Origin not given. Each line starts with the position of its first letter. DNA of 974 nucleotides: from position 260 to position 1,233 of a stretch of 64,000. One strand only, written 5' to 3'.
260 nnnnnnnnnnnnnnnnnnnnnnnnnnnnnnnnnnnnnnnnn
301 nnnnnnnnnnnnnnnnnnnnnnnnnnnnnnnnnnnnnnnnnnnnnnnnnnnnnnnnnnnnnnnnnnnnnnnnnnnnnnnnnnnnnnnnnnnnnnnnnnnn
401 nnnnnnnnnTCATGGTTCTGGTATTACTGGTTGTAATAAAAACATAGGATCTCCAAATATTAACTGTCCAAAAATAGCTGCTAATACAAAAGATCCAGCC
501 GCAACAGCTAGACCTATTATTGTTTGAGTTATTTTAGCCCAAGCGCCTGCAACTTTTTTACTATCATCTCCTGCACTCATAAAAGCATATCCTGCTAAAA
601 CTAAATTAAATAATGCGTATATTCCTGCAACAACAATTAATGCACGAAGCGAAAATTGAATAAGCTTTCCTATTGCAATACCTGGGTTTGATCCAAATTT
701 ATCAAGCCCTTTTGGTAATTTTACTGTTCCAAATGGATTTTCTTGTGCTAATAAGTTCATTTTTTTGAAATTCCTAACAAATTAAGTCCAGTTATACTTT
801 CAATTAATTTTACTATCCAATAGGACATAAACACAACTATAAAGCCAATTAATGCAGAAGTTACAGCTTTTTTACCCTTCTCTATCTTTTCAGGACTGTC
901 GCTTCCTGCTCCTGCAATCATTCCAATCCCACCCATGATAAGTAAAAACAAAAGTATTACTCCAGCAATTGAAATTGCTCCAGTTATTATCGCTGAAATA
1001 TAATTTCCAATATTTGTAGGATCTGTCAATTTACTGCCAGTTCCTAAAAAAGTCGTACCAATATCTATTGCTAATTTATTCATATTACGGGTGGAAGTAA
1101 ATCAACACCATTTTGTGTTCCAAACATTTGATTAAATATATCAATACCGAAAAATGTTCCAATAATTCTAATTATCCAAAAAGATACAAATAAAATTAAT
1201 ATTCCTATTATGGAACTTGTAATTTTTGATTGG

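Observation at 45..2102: Translationally coupled array of four VirB2/TrbC-like pilin paralogs led by a Cys-rich pilin fusion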

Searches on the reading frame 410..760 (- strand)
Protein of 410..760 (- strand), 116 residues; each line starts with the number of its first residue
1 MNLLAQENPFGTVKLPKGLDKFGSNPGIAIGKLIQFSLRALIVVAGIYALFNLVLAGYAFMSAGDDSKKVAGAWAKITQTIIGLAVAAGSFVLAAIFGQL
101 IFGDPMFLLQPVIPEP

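Call 3: search_protein_families(library=pfam, proteins=[window:410-760:-], max_evalue=1)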
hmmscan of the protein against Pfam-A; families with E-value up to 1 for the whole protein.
window:410-760:- (116 aa): 2 families
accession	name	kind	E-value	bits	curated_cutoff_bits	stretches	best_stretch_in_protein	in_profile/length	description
PF18895.5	T4SS_pilin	-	0.0076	16.7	26.6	1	41-96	16-66/71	Type IV secretion system pilin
PF16943.10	T4SS_CagC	-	0.03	14.9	27.9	1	29-93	42-107/119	Cag pathogenicity island, type IV secretory system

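Call 4: search_protein_families(library=ncbifam, proteins=[window:410-760:-], max_evalue=1)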
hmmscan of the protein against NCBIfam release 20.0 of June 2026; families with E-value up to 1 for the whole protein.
window:410-760:- (116 aa): 1 family
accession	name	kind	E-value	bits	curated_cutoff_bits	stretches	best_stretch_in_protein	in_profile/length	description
NF045849.1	ICE_MMCAP2_0565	equivalog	0.01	15.5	40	1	32-96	11-75/80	Mbov_0395 family pilin-like conjugal transfer protein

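Call 65: find_homologous_proteins(query=window:410-760:-, max_evalue=0.001)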
Query window:410-760:- (116 aa): 1212 proteins with E <= 0.001 among 1239 candidates; the best 120 are listed.
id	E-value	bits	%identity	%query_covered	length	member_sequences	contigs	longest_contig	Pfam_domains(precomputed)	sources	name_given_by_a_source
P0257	5.8e-56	205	86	100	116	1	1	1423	-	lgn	-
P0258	1.6e-53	198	82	100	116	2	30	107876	-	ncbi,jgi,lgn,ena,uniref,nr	ncbi:MAG: hypothetical protein UR39_C0017G0007 [Candidatus Woesebacteria bacterium GW2011_GWA1_33_30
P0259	4.5e-53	196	82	100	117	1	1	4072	-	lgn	-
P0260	5.3e-53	196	82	100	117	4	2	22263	-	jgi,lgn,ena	jgi:hypothetical protein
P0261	5.5e-53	196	82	100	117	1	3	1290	-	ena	-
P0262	1.0e-52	195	80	99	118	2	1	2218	-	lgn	-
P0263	2.2e-52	194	80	99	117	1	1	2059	-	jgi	-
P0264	5.0e-52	193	78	100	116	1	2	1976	-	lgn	-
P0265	1.7e-51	191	78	100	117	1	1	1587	-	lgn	-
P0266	1.9e-51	191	79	99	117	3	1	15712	-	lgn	-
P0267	2.4e-51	191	78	100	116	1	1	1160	-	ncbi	-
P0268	3.8e-51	190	76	100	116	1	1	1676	-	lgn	-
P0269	4.4e-51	190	78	100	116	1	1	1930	-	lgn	-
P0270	8.7e-51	189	81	99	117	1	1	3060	-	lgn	-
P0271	9.1e-51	189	81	99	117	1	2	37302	-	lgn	-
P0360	1.6e-45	172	70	99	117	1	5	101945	-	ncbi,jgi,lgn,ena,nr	ncbi:hypothetical protein A2585_03190 [Candidatus Nomurabacteria bacterium RIFOXYD1_FULL_39_12]|nr:M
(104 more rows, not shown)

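Call 66: find_encoding_contigs(protein=P0360, flank=10000, max_places=2)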
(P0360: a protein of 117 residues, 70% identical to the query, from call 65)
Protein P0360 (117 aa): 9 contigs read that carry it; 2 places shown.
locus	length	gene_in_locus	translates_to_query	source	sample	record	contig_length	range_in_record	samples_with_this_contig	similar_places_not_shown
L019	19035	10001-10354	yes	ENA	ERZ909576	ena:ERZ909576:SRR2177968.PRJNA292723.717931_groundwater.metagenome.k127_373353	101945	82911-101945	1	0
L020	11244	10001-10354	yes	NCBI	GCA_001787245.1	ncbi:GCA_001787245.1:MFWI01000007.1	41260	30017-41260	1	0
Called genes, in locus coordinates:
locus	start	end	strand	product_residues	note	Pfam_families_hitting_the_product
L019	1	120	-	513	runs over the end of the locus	PF13541:ChlI, PF00158:Sigma54_activat (faint), PF01078:Mg_chelatase, PF07728:AAA_5, PF00493:MCM (weak), PF13335:Mg_chelatase_C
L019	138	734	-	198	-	PF00156:Pribosyltran (weak)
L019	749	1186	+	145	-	PF01668:SmpB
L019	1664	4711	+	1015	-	-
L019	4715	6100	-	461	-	-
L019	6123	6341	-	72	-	PF18901:DUF5657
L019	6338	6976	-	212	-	-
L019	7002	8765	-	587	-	PF08486:SpoIID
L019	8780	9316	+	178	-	PF18895:T4SS_pilin (weak)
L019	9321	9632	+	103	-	-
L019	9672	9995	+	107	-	PF18895:T4SS_pilin (weak)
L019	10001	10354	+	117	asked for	-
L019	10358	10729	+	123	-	PF18895:T4SS_pilin (weak)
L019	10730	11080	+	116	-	PF18895:T4SS_pilin (weak)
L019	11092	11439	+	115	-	PF18895:T4SS_pilin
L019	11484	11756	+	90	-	PF18895:T4SS_pilin (weak)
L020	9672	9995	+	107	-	PF18895:T4SS_pilin (weak)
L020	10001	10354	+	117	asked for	-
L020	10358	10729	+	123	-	PF18895:T4SS_pilin (weak)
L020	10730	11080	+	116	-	PF18895:T4SS_pilin (weak)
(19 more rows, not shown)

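Call 75: predict_structure(alignment_id=A4)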
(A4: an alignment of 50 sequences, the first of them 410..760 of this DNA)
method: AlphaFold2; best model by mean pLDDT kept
length: 116 residues; sequences in the alignment: 50
mean_pLDDT: 80.4   pTM: 0.57
mean pLDDT of the five models: 80.4, 77.5, 77.3, 74.6, 74.1
residues with pLDDT >= 90: 49; 70-90: 34; 50-70: 30; < 50: 3
segments of 3 or more residues with pLDDT < 50: none
pLDDT, mean of each block of 10 residues (from residue 1): 55 65 68 83 93 94 90 93 92 89 80 53
secondary structure, 60 per line:
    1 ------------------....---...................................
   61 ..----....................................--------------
elements in order: H19-22 H26-62 H67-102

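Call 77: fold_search(model_id=the predicted structure, library=pdb)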
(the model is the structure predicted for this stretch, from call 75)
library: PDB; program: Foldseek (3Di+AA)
matches with E <= 10: 19; with E <= 0.001: 0
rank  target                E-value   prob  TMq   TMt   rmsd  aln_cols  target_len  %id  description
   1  8dft_A                2.2e+00  0.38  0.44  0.46   8.7       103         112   16  Cryo-EM structure of conjugative pili from Pyrobaculum calidifontis (released 2023-03-22)
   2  3teq_B                4.0e+00  0.18  0.40  0.44   5.4        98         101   14  Crystal structure of SOAR domain (released 2012-04-11)
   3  6bvg_A                4.0e+00  0.18  0.33  0.11   6.8        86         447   23  Crystal structure of bcMalT T280C-E54C crosslinked by divalent mercury (released 2018-05-23)
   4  8dfu_0                5.0e+00  0.51  0.47  0.62   2.8        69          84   19  Cryo-EM structure of conjugation pili from Aeropyrum pernix (released 2023-03-22)
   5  2y3h_C                5.0e+00  0.51  0.43  0.46   3.0        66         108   14  E63Q mutant of Cupriavidus metallidurans CH34 CnrXs (released 2011-03-30)
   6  3teq_A                5.7e+00  0.14  0.40  0.45   5.3        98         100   14  Crystal structure of SOAR domain (released 2012-04-11)
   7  3zg1_A                6.0e+00  0.41  0.43  0.45   3.2        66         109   14  NI-BOUND FORM OF M123A MUTANT OF CUPRIAVIDUS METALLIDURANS CH34 CNRXS (released 2013-10-23)
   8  4wwb                  6.0e+00  0.33  0.46  0.47   3.4        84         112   13  High-resolution structure of the Ni-bound form of the Y135F mutant of C. metallidurans CnrXs (released 2015-02-11)
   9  2y39                  6.7e+00  0.33  0.46  0.48   6.5        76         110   14  Ni-bound form of Cupriavidus metallidurans CH34 CnrXs (released 2011-03-30)
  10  2y3h_D                7.1e+00  0.38  0.43  0.46   3.0        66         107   14  E63Q mutant of Cupriavidus metallidurans CH34 CnrXs (released 2011-03-30)
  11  3epv_C                8.0e+00  0.41  0.46  0.49   3.0        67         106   13  X-ray Structure of the Metal-sensor CnrX in both the Apo- and Copper-bound Forms (released 2008-11-25)
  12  2y3h_B                8.0e+00  0.33  0.43  0.45   3.1        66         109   14  E63Q mutant of Cupriavidus metallidurans CH34 CnrXs (released 2011-03-30)
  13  2y3h_A                8.0e+00  0.33  0.43  0.45   3.1        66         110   14  E63Q mutant of Cupriavidus metallidurans CH34 CnrXs (released 2011-03-30)
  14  9rxe_MODEL_1_A        8.0e+00  0.18  0.39  0.42   3.7        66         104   20  Solution structure of the HR1c domain of human PKN1 (released 2025-12-31)
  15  3epv_A                9.0e+00  0.30  0.48  0.51   6.0        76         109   16  X-ray Structure of the Metal-sensor CnrX in both the Apo- and Copper-bound Forms (released 2008-11-25)
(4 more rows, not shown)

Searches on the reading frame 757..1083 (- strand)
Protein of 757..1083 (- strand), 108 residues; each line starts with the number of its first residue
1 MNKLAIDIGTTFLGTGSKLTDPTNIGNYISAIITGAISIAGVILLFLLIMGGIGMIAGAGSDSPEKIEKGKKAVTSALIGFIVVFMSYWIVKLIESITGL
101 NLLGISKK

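Call 3: search_protein_families(library=pfam, proteins=[window:757-1083:-], max_evalue=1)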
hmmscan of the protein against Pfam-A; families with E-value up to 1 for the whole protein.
window:757-1083:- (108 aa): 5 families
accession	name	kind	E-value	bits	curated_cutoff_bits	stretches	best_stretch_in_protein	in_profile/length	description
PF18895.5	T4SS_pilin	-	3.9e-09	36.9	26.6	1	25-93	5-70/71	Type IV secretion system pilin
PF19554.4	DUF6077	-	0.064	12.5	27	1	37-94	3-56/354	Family of unknown function (DUF6077)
PF04246.17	RseC_MucC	-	0.12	12.7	24.4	1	44-96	75-116/130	Positive regulator of sigma(E), RseC/MucC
PF24284.1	DUF7472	-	0.36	11.5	27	0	34-55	40-61/65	Family of unknown function (DUF7472)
PF05356.16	Phage_Coat_B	-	0.56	10.7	23.5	1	20-59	16-55/56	Inovirus Coat protein B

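Call 4: search_protein_families(library=ncbifam, proteins=[window:757-1083:-], max_evalue=1)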
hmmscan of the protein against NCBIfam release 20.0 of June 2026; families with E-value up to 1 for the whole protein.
window:757-1083:- (108 aa): 3 families
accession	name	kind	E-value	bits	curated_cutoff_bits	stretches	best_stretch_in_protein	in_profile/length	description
NF045849.1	ICE_MMCAP2_0565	equivalog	1.4e-08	34.2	40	1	23-97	7-79/80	Mbov_0395 family pilin-like conjugal transfer protein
TIGR04154.1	archaeo_STT3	subfamily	0.039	12.3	450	1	45-94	72-120/831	oligosaccharyl transferase, archaeosortase A system-associated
TIGR03943.1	TIGR03943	equivalog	0.25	10.7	88.8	1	24-85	4-68/221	TIGR03943 family putative permease subunit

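Call 79: search_protein_representatives(alignment_id=A5)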
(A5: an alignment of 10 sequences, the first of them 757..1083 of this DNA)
Query: 10 sequences, 119 profile positions. Proteins with E-value up to 0.001 (for the whole library): 60973; up to 1e-10: 5772; up to 1e-30: 23. The best 150 are listed.
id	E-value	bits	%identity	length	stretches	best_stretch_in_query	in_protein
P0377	1.3e-55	202.9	-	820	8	28-98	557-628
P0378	9.8e-55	200.1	-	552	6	25-98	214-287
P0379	3.9e-46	172.3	-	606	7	32-99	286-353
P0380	2.4e-43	163.3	-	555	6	25-111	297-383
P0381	3.7e-41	156.3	-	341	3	7-101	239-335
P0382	1.7e-40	154.1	-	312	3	35-101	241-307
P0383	8.8e-39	148.6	-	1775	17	29-97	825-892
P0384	6.1e-38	145.9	-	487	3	26-101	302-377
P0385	2.0e-36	141.0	-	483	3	10-103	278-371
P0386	1.2e-35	138.5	-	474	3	13-103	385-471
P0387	1.2e-35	138.4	-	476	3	11-101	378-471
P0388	5.6e-35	136.3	-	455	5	10-93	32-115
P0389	1.4e-34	135.0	-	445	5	34-97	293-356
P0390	1.7e-34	134.8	-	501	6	31-97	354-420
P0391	9.8e-34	132.3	-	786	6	18-97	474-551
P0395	2.0e-31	124.9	-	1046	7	30-95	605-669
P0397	3.9e-31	123.9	-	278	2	23-105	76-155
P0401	4.0e-30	120.7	-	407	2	23-105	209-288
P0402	5.4e-30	120.2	-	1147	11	28-104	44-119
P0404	1.8e-29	118.5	-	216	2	22-108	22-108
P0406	8.0e-29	116.5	-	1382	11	30-97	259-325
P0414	2.9e-27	111.4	-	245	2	18-101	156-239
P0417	1.1e-26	109.6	-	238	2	26-105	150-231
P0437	3.0e-24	101.7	-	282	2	8-118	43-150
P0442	5.1e-24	101.0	-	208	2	26-104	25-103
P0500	1.5e-20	89.7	-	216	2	22-99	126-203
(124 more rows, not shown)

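Call 82: list_cluster_members(proteins=[P0377, P0378, P0379, P0381, P0383, P0402, P0406, P0404, P0384, P0395])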
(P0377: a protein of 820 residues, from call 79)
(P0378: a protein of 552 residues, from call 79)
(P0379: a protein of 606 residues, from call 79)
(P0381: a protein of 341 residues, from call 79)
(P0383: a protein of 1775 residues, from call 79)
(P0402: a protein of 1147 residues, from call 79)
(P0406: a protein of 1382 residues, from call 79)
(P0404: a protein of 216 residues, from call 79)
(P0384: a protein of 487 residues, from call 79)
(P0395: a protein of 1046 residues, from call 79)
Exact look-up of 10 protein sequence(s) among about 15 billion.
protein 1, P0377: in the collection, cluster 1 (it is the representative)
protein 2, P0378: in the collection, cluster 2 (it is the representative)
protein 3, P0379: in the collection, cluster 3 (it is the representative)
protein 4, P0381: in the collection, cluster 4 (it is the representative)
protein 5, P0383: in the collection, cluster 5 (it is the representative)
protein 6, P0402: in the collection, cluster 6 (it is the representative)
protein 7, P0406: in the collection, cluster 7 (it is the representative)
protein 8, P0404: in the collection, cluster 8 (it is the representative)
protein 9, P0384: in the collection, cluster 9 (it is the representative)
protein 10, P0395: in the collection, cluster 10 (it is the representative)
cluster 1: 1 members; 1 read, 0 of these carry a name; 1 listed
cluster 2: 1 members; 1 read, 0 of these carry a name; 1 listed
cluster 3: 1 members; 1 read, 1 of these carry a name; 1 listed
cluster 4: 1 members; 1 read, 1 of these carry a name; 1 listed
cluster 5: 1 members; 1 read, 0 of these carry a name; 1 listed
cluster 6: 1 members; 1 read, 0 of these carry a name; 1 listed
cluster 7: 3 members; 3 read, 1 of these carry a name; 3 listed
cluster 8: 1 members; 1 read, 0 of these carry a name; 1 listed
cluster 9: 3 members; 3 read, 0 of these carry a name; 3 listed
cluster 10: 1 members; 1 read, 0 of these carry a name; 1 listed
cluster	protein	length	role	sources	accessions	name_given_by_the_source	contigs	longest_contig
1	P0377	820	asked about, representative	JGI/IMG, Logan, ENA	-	-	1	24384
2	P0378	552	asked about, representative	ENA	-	-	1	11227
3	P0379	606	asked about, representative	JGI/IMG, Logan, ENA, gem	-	hypothetical protein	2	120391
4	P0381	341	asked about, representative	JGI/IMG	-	TRAP-type C4-dicarboxylate transport system permease small subunit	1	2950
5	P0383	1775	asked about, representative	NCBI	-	-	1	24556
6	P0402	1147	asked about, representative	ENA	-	-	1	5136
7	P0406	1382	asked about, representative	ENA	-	-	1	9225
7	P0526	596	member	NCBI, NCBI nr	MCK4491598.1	MAG: hypothetical protein KAU03_03175, partial [Candidatus Altiarchaeales archaeon] | hypothetical protein [Candidatus Altiarchaeales archaeon]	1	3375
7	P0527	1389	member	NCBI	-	-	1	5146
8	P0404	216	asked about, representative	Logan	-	-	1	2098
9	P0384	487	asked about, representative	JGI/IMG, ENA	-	-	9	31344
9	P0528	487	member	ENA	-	-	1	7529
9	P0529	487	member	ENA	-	-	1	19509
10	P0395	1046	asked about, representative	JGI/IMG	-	-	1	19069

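Call 83: find_encoding_contigs(protein=P0379, flank=10000, max_places=2)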
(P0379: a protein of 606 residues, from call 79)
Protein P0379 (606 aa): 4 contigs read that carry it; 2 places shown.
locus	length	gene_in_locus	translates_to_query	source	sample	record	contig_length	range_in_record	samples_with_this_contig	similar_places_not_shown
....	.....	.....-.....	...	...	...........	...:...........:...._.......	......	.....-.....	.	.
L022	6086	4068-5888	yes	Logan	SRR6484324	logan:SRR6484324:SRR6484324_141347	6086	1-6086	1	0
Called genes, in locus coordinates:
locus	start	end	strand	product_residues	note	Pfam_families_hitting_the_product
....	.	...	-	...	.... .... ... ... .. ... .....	-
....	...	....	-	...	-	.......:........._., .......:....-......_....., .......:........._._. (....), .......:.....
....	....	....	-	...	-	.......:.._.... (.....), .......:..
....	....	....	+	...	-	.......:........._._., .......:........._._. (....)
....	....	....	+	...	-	-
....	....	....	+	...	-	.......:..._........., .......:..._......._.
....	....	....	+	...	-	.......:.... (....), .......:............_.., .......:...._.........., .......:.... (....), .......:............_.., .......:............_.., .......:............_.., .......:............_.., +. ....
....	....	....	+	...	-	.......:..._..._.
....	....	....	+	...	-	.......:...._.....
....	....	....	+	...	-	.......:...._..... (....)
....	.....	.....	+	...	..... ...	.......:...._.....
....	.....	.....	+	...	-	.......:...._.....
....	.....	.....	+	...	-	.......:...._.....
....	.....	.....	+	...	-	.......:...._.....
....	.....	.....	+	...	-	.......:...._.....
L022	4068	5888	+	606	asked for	PF18895:T4SS_pilin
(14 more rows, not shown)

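Call 87: list_cluster_members(proteins=[P0397, P0401, P0417, P0437, P0414, P0442, P0385, P0386, P0382, P0500])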
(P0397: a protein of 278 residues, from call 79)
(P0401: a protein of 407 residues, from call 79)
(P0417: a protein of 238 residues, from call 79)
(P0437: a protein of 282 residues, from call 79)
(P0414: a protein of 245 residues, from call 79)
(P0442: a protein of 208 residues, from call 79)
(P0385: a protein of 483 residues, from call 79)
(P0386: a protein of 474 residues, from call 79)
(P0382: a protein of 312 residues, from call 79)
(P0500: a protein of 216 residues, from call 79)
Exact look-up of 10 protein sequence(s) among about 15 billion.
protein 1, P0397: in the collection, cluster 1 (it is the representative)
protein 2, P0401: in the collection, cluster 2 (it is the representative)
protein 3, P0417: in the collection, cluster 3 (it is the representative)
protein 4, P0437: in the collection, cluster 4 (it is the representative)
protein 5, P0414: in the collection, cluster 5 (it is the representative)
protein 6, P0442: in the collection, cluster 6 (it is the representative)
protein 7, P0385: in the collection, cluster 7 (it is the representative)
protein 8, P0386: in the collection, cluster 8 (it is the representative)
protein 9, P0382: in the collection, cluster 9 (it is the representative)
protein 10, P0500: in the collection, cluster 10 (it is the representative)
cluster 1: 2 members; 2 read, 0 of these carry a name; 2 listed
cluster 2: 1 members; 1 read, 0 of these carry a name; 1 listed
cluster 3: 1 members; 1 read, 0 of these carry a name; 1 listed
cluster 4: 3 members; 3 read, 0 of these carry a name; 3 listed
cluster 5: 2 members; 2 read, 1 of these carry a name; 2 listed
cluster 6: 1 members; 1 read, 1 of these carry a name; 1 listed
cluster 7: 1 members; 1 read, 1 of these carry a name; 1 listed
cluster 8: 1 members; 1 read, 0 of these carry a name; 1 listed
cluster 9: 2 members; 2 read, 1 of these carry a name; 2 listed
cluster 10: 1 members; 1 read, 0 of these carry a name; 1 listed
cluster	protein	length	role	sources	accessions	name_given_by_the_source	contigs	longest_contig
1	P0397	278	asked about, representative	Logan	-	-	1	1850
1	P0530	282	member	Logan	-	-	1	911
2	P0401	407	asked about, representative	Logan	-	-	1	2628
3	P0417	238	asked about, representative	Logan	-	-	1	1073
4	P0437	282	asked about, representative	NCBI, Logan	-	-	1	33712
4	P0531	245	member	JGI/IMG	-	-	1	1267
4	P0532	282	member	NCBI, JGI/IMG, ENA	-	-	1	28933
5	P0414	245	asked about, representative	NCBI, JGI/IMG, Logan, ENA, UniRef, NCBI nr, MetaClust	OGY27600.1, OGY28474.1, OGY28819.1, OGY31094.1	MAG: hypothetical protein A3F33_02375 [Candidatus Woykebacteria bacterium ... | Uncharacterized protein n=2 Tax=Candidatus Woykeibacteriota TaxID=1817899 ... | MAG: hypothetical protein A2802_00890 [Candidatus Woykebacteria bacterium ...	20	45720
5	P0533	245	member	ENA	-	-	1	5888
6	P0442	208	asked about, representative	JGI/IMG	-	TRAP-type C4-dicarboxylate transport system permease small subunit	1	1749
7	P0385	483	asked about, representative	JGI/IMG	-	hypothetical protein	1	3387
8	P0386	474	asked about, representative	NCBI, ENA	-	-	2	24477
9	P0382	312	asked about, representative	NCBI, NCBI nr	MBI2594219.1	hypothetical protein HYW39_00815, partial [Candidatus Curtissbacteria bacterium] | hypothetical protein [Candidatus Curtissbacteria bacterium]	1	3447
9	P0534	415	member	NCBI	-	-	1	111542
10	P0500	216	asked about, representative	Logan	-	-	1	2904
